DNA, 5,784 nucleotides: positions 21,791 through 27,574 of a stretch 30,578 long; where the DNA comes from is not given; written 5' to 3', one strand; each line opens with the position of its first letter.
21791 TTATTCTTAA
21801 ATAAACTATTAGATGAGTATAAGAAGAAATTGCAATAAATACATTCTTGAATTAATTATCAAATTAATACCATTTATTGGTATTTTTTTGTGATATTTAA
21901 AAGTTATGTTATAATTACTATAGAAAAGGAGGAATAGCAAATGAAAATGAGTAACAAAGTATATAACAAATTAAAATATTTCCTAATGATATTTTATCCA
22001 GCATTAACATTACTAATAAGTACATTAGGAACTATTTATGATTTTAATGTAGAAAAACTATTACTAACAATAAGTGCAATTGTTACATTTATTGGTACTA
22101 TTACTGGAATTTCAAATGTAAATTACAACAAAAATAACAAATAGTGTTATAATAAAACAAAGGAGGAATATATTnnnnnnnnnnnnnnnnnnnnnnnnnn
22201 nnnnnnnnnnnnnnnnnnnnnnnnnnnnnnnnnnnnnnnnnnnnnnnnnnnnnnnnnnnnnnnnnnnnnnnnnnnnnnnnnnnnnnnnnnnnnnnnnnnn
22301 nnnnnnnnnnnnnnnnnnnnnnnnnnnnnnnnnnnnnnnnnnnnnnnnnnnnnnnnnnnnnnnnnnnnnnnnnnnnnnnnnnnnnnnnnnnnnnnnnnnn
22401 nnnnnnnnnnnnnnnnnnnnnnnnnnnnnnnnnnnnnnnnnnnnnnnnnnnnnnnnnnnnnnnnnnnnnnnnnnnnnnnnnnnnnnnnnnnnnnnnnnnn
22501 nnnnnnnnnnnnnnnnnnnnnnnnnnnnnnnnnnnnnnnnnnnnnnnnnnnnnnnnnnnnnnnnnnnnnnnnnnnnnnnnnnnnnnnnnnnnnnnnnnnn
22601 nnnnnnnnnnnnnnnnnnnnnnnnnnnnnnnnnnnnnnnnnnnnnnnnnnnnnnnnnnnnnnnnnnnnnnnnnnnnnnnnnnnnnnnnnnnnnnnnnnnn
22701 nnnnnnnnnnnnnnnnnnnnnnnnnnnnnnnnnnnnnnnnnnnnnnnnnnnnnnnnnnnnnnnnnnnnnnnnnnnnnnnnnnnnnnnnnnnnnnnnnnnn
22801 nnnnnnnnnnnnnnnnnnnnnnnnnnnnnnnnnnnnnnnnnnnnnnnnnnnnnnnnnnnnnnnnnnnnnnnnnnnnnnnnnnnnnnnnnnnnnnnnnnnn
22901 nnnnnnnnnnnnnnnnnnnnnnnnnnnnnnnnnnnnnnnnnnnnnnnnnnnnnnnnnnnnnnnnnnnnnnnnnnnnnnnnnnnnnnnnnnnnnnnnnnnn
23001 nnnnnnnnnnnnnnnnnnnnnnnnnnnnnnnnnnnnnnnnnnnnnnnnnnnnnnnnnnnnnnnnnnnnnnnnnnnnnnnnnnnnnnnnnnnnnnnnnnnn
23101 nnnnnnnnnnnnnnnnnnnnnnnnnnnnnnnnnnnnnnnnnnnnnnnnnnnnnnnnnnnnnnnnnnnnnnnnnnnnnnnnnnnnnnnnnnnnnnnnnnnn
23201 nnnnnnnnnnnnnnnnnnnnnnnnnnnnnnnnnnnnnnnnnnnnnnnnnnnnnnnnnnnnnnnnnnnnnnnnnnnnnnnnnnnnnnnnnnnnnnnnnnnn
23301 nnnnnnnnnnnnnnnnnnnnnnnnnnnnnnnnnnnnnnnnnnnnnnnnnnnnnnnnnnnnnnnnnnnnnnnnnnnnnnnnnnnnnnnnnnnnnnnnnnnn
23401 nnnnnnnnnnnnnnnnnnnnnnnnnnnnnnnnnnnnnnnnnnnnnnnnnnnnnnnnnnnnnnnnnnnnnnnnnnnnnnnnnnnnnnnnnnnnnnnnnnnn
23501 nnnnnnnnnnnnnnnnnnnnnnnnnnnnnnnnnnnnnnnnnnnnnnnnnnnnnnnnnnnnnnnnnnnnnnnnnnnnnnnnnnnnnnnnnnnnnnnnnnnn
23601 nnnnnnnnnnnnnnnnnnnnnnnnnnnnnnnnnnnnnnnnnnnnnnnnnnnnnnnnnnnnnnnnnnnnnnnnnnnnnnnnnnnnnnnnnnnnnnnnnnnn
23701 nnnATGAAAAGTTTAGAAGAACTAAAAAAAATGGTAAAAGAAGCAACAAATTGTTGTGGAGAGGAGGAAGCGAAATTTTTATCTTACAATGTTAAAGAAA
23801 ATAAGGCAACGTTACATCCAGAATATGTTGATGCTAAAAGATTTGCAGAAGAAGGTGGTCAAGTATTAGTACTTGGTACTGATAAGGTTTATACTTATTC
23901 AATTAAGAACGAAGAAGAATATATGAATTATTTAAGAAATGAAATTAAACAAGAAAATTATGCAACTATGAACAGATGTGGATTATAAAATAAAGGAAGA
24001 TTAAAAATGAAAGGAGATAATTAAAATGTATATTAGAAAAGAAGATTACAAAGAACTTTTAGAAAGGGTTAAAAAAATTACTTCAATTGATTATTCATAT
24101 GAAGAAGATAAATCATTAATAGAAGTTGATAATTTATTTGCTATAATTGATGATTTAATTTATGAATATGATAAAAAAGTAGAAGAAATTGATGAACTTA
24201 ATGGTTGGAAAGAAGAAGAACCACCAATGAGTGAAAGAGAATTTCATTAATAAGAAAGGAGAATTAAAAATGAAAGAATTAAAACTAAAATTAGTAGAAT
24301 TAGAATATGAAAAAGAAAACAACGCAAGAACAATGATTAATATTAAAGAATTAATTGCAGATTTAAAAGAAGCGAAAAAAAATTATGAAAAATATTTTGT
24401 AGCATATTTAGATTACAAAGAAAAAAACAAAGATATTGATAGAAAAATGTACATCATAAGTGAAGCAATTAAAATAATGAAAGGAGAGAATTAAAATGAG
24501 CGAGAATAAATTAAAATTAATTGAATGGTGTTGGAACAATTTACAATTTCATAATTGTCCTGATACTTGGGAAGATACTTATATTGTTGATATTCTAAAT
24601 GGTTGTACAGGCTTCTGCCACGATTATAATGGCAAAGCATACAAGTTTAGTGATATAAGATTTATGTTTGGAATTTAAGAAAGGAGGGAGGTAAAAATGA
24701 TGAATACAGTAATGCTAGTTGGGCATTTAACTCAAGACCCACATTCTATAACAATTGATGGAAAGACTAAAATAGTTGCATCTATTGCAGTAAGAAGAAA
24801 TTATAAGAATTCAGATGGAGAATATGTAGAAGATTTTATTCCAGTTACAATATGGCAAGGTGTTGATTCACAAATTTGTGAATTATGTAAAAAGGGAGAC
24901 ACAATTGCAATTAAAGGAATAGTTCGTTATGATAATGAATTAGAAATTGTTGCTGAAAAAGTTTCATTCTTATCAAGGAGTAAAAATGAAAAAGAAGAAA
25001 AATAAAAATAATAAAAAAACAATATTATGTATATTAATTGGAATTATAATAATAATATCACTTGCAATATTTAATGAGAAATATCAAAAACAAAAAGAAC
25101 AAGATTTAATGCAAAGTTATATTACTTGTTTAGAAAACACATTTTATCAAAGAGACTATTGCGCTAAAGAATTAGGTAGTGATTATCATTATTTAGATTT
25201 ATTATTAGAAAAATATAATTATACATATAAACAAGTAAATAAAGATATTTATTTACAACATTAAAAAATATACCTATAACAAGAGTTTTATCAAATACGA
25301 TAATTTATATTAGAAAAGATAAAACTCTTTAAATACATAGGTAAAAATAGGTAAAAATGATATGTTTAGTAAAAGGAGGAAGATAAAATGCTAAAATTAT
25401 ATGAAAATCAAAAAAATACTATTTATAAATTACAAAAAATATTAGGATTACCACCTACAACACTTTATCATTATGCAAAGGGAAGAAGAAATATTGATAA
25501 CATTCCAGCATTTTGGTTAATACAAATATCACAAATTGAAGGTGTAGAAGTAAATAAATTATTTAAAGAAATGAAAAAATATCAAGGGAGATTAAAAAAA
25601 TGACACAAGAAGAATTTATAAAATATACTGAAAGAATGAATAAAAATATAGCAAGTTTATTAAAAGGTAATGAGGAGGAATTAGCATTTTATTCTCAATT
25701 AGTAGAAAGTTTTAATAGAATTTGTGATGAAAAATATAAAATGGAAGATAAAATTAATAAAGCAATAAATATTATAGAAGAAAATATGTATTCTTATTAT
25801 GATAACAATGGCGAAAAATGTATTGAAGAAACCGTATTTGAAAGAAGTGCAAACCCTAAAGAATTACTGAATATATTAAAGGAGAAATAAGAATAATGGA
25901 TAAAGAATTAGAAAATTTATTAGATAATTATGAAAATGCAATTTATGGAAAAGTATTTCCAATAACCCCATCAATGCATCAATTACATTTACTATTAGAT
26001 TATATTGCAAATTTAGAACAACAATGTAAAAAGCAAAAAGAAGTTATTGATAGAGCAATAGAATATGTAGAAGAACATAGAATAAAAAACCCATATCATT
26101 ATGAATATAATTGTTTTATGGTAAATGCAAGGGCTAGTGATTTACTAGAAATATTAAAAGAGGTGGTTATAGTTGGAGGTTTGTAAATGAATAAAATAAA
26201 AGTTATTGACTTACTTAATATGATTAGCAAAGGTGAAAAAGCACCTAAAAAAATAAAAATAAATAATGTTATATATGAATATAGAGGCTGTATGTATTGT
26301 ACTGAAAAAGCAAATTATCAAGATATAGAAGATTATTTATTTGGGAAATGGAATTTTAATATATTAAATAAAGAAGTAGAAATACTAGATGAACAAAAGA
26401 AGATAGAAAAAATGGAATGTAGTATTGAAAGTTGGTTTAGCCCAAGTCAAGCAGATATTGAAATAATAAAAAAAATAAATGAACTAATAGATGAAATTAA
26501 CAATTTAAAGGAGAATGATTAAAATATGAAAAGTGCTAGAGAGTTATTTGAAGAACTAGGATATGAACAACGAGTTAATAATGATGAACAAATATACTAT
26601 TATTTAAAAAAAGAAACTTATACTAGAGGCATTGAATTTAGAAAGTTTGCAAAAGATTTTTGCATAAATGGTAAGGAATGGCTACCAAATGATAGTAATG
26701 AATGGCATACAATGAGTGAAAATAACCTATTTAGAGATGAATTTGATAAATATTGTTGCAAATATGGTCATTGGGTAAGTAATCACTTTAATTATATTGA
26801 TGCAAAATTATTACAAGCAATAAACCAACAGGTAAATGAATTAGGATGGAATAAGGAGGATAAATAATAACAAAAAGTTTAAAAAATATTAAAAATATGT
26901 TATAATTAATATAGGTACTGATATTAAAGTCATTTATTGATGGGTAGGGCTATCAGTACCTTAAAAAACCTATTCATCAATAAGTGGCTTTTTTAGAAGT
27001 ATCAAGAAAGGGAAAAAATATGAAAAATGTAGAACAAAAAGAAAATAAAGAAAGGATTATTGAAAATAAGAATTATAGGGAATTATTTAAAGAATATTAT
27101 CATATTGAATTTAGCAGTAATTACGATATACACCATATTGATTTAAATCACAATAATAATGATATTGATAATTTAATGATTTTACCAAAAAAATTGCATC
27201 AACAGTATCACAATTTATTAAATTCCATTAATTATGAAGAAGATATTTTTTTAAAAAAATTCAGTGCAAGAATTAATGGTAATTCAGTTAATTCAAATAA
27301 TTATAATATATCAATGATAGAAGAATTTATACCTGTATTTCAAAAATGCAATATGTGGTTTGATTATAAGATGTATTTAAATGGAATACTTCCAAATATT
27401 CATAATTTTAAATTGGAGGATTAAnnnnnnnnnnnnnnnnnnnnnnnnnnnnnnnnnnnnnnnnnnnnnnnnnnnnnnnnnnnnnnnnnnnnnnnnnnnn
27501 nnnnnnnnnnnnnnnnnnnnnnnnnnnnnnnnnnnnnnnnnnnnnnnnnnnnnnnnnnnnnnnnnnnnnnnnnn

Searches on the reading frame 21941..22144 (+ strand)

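Call 14: search_protein_families(library=pfam, proteins=[window:21941-22144:+], max_evalue=0.01)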
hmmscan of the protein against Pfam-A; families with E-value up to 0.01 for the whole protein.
window:21941-22144:+ (67 aa): 1 family
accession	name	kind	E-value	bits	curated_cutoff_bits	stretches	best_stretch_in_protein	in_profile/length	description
PF16938.10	Phage_holin_Dp1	-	2.3e-14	53.9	25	1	3-64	1-63/63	Putative phage holin Dp-1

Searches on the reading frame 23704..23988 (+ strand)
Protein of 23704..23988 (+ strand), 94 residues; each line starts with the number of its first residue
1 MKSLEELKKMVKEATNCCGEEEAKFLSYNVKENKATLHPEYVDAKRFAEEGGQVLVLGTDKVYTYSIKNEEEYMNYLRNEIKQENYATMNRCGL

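Call 14: search_protein_families(library=pfam, proteins=[window:23704-23988:+], max_evalue=0.01)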
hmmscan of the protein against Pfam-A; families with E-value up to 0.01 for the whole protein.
window:23704-23988:+ (94 aa): 1 family
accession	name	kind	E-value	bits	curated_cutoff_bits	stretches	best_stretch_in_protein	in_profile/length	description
PF15819.10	Fibin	-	9.1e-05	22.7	27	1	17-87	49-111/190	Fin bud initiation factor homologue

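Call 25: find_encoding_contigs(protein=window:23704-23988:+, flank=3000, max_places=10)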
Protein window:23704-23988:+ (94 aa): 4 contigs read that carry it; 1 place shown.
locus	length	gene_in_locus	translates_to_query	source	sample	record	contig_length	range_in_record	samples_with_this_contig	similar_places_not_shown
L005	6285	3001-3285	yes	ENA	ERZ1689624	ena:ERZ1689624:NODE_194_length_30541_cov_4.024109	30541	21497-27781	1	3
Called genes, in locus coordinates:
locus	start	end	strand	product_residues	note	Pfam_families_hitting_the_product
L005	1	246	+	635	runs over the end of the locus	-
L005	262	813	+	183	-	-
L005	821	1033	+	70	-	-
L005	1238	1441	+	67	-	PF16938:Phage_holin_Dp1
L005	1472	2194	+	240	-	-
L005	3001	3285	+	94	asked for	-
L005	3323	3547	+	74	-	-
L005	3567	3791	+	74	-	-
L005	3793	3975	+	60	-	-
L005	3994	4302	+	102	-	PF00436:SSB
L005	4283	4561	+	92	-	-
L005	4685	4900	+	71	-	-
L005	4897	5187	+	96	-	-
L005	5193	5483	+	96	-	-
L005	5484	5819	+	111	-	-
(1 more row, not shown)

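Call 34: find_homologous_proteins(query=window:23704-23988:+, max_evalue=0.001)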
Query window:23704-23988:+ (94 aa): 7 proteins with E <= 0.001 among 7 candidates.
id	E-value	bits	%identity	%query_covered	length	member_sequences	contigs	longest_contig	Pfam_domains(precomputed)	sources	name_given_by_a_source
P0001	6.2e-55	201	100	100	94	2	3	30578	-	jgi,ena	jgi:hypothetical protein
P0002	9.2e-49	181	88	100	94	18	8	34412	-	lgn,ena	-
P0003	1.7e-47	177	88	100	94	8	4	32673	-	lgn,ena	-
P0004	3.6e-46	173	87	100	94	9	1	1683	-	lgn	-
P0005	4.2e-40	154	77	100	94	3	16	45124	-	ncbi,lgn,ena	-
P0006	3.6e-34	135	68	100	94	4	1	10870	-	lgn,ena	-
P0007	1.1e-10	60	44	100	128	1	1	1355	-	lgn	-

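Call 35: find_encoding_contigs(protein=P0002, flank=3000, max_places=8)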
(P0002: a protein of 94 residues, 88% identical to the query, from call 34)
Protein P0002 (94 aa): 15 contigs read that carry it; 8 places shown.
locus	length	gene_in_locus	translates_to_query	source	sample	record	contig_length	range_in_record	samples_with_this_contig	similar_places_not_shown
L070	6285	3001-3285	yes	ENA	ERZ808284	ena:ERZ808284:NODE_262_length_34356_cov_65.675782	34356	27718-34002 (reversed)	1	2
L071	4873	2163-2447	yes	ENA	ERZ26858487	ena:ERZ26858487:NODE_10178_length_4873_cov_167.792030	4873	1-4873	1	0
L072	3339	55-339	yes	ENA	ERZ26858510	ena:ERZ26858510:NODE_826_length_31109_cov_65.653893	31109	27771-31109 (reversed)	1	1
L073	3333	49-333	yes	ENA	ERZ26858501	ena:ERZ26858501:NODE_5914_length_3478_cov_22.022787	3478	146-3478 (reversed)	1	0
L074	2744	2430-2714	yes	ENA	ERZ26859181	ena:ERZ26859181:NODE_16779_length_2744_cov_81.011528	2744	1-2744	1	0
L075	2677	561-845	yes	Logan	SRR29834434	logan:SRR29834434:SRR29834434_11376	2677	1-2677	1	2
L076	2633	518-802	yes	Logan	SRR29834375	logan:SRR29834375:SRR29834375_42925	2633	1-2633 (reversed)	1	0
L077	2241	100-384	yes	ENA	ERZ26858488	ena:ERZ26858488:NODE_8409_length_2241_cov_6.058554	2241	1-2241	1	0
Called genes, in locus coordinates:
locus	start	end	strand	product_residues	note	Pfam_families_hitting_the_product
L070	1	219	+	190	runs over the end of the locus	?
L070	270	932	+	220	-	PF07463:NUMOD4 (faint), PF13392:HNH_3, PF22083:I-HmuI_NUMOD-like (faint)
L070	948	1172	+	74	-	-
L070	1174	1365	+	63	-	-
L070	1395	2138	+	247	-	PF01510:Amidase_2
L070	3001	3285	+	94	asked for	-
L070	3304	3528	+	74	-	-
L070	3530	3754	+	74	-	-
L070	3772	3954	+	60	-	-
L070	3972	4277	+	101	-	PF00436:SSB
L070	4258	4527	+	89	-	-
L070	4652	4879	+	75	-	-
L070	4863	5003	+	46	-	-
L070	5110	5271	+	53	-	-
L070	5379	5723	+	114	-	-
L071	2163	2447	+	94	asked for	-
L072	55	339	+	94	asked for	-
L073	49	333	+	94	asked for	-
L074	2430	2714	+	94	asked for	-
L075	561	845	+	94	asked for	-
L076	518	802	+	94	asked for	-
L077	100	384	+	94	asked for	-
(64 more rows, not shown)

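Call 36: find_encoding_contigs(protein=P0003, flank=3000, max_places=6)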
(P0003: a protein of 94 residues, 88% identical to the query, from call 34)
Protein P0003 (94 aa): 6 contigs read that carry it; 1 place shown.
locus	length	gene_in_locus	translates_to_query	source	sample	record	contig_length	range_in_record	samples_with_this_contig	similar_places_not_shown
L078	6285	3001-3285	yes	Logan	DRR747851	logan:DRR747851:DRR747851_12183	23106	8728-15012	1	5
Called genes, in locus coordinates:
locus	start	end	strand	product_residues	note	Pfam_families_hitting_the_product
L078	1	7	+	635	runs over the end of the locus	-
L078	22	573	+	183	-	-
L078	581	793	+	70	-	-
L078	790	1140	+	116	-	-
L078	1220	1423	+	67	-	PF16938:Phage_holin_Dp1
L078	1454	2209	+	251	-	PF01510:Amidase_2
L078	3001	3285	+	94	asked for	-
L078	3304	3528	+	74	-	-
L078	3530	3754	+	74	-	-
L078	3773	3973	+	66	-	-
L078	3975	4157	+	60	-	-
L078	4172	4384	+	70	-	-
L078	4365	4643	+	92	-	-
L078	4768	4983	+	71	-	-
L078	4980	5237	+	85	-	-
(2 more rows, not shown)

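Call 37: find_encoding_contigs(protein=P0005, flank=3000, max_places=10)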
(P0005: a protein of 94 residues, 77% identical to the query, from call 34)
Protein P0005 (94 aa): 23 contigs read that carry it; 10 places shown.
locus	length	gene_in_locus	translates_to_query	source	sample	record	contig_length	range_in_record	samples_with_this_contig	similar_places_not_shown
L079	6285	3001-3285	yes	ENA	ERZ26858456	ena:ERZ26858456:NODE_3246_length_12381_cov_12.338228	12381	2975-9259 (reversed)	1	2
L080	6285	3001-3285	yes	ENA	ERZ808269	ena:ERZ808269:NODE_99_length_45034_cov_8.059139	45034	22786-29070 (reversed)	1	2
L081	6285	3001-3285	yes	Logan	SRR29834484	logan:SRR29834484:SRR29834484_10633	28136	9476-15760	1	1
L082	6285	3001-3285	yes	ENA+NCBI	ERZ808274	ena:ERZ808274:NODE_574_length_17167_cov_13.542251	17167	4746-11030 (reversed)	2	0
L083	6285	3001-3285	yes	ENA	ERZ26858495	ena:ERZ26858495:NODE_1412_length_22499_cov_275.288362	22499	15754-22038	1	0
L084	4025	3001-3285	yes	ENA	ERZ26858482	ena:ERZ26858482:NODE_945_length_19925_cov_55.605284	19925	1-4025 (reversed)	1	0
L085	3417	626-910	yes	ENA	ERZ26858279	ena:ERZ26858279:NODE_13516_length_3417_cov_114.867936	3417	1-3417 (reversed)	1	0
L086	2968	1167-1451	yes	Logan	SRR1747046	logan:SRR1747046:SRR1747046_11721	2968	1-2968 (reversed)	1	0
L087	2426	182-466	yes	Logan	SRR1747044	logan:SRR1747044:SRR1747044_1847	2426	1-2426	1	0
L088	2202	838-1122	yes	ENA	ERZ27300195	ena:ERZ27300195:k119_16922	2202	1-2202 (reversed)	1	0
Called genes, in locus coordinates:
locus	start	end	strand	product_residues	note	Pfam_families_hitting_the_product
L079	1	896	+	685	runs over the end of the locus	-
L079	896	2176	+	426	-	-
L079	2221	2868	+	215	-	PF01476:LysM, PF00188:CAP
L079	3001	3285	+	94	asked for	-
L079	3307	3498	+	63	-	-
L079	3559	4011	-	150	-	-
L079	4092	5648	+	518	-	PF02652:Lactate_perm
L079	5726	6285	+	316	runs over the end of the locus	PF00056:Ldh_1_N, PF02866:Ldh_1_C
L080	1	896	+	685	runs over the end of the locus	-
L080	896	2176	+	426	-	-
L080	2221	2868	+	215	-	PF01476:LysM, PF00188:CAP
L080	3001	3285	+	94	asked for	-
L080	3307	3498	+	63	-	-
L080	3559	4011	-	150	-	-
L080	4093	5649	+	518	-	PF02652:Lactate_perm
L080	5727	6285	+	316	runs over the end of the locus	PF00056:Ldh_1_N, PF02866:Ldh_1_C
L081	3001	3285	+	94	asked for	-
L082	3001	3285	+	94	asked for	-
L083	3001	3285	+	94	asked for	-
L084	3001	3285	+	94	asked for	-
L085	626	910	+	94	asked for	-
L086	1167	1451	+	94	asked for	-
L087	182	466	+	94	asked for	-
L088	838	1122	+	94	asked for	-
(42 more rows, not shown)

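Call 38: find_encoding_contigs(protein=P0006, flank=3000, max_places=4)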
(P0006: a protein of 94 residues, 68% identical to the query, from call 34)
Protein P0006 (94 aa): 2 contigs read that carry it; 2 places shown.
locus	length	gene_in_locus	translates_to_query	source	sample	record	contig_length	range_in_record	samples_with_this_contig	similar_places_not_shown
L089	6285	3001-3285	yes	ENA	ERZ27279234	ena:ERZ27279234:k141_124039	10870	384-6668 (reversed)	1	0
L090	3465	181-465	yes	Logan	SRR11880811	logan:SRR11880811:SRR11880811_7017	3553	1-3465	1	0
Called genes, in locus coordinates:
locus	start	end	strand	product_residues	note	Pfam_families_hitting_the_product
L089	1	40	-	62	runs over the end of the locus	-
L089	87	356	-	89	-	PF05339:DUF739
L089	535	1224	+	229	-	PF12844:HTH_19 (faint), PF01381:HTH_3 (weak), PF13443:HTH_26 (weak), PF00717:Peptidase_S24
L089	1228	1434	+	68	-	-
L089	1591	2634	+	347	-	PF00589:Phage_integrase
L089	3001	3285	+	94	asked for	-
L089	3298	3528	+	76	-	-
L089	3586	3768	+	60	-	-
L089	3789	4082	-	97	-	-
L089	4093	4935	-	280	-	PF01551:Peptidase_M23, PF23473:LysM3_LYK4_5 (weak), PF01476:LysM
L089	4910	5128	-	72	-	-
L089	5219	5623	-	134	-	-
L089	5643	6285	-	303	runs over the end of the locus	PF21939:Gp10_C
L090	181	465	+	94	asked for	-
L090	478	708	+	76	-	-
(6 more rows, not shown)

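Call 45: find_related_loci(query=A4, collection=genome_contigs, flank=3000)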
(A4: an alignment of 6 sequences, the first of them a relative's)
Query A4 (94 aa) in genome_contigs; peptide patterns used: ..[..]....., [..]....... (x = any residue, [..] = any of these).
600 stretches matched a pattern, but none encodes a relative of the query by tblastn (E <= 1e-3).
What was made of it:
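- Tried and rejected: The 94-aa protein is absent from GTDB species genomes (call 45).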

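Call 49: find_encoding_contigs(protein=P0004, flank=3000, max_places=6)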
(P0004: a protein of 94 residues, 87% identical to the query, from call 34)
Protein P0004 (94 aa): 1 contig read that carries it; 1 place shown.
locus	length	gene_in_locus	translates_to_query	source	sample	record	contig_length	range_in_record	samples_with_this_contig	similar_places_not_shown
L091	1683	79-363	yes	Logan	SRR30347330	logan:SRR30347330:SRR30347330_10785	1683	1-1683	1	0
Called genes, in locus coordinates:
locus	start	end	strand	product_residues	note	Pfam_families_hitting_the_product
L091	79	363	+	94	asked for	-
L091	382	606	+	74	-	-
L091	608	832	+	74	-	-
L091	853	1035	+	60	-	-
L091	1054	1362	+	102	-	PF00436:SSB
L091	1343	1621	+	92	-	-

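Call 50: find_encoding_contigs(protein=P0007, flank=3000, max_places=4)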
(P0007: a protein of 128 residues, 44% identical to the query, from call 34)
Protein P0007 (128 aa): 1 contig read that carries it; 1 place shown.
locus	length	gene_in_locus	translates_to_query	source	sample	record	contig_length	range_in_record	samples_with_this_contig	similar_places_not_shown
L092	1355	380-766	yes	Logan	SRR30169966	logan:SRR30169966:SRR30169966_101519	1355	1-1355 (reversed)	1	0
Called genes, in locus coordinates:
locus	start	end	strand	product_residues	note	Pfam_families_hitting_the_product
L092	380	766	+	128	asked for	-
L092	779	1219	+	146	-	-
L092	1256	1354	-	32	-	?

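Call 57: list_cluster_members(proteins=[P0005, L080:4093-5649:+, L080:2221-2868:+])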
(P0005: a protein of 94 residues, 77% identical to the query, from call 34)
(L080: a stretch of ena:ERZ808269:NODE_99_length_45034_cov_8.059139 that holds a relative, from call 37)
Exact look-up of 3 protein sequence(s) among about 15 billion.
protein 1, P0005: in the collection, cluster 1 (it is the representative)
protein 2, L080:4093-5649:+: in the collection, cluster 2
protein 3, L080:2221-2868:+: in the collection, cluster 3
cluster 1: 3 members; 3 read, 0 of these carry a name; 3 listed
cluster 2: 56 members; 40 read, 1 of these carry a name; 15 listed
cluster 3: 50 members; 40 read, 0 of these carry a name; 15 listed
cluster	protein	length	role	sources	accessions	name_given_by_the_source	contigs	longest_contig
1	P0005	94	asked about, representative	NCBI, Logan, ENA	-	-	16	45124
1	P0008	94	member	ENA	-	-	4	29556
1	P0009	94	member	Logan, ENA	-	-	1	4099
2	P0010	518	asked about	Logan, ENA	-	-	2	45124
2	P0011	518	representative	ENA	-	-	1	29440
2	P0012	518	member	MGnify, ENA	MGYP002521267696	FL=1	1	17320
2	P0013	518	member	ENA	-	-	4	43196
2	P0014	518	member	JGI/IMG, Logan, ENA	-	-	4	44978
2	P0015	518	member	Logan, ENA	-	-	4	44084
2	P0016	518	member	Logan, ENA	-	-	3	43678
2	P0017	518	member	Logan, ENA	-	-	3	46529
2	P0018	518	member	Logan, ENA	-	-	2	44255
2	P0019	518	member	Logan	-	-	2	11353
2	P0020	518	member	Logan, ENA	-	-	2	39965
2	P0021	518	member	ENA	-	-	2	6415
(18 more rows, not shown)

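Call 89: search_protein_families(library=phrogs, proteins=[window:23704-23988:+], max_evalue=0.001)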
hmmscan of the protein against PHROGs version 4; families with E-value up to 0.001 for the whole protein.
window:23704-23988:+ (94 aa): 0 families

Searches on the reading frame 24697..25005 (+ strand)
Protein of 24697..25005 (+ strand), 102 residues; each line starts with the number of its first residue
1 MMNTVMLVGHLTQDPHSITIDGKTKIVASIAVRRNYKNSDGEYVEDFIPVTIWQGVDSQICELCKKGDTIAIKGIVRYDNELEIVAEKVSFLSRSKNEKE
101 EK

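Call 14: search_protein_families(library=pfam, proteins=[window:24697-25005:+], max_evalue=0.01)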
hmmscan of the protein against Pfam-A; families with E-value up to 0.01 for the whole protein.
window:24697-25005:+ (102 aa): 2 families
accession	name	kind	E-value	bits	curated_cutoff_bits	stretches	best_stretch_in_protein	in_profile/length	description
PF00436.31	SSB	-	2e-12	47.5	26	1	2-80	1-82/104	Single-strand binding protein family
PF01336.31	tRNA_anti-codon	-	0.0036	17.7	27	1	46-90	27-73/75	OB-fold nucleic acid binding domain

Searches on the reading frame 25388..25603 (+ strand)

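Call 14: search_protein_families(library=pfam, proteins=[window:25388-25603:+], max_evalue=0.01)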
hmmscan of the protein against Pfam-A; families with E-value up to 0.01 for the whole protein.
window:25388-25603:+ (71 aa): 2 families
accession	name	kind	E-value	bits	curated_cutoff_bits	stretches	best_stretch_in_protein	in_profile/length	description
PF01381.28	HTH_3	-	0.0037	17.7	23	1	4-37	4-37/55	Helix-turn-helix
PF22445.1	Ssol_1539-like_2nd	-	0.0098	15.9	27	0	5-24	8-27/45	Ssol_1539-like, second domain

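Call 89: search_protein_families(library=phrogs, proteins=[window:25388-25603:+], max_evalue=0.001)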
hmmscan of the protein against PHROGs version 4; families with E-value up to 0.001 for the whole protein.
window:25388-25603:+ (71 aa): 0 families

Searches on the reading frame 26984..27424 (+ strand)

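Call 15: search_protein_families(library=pfam, proteins=[window:26984-27424:+], max_evalue=0.01)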
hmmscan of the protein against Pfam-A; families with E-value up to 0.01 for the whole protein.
window:26984-27424:+ (146 aa): 1 family
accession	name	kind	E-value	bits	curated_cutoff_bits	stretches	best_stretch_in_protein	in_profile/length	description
PF13392.12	HNH_3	-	2.5e-06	27.5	24.8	1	45-73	17-45/46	HNH endonuclease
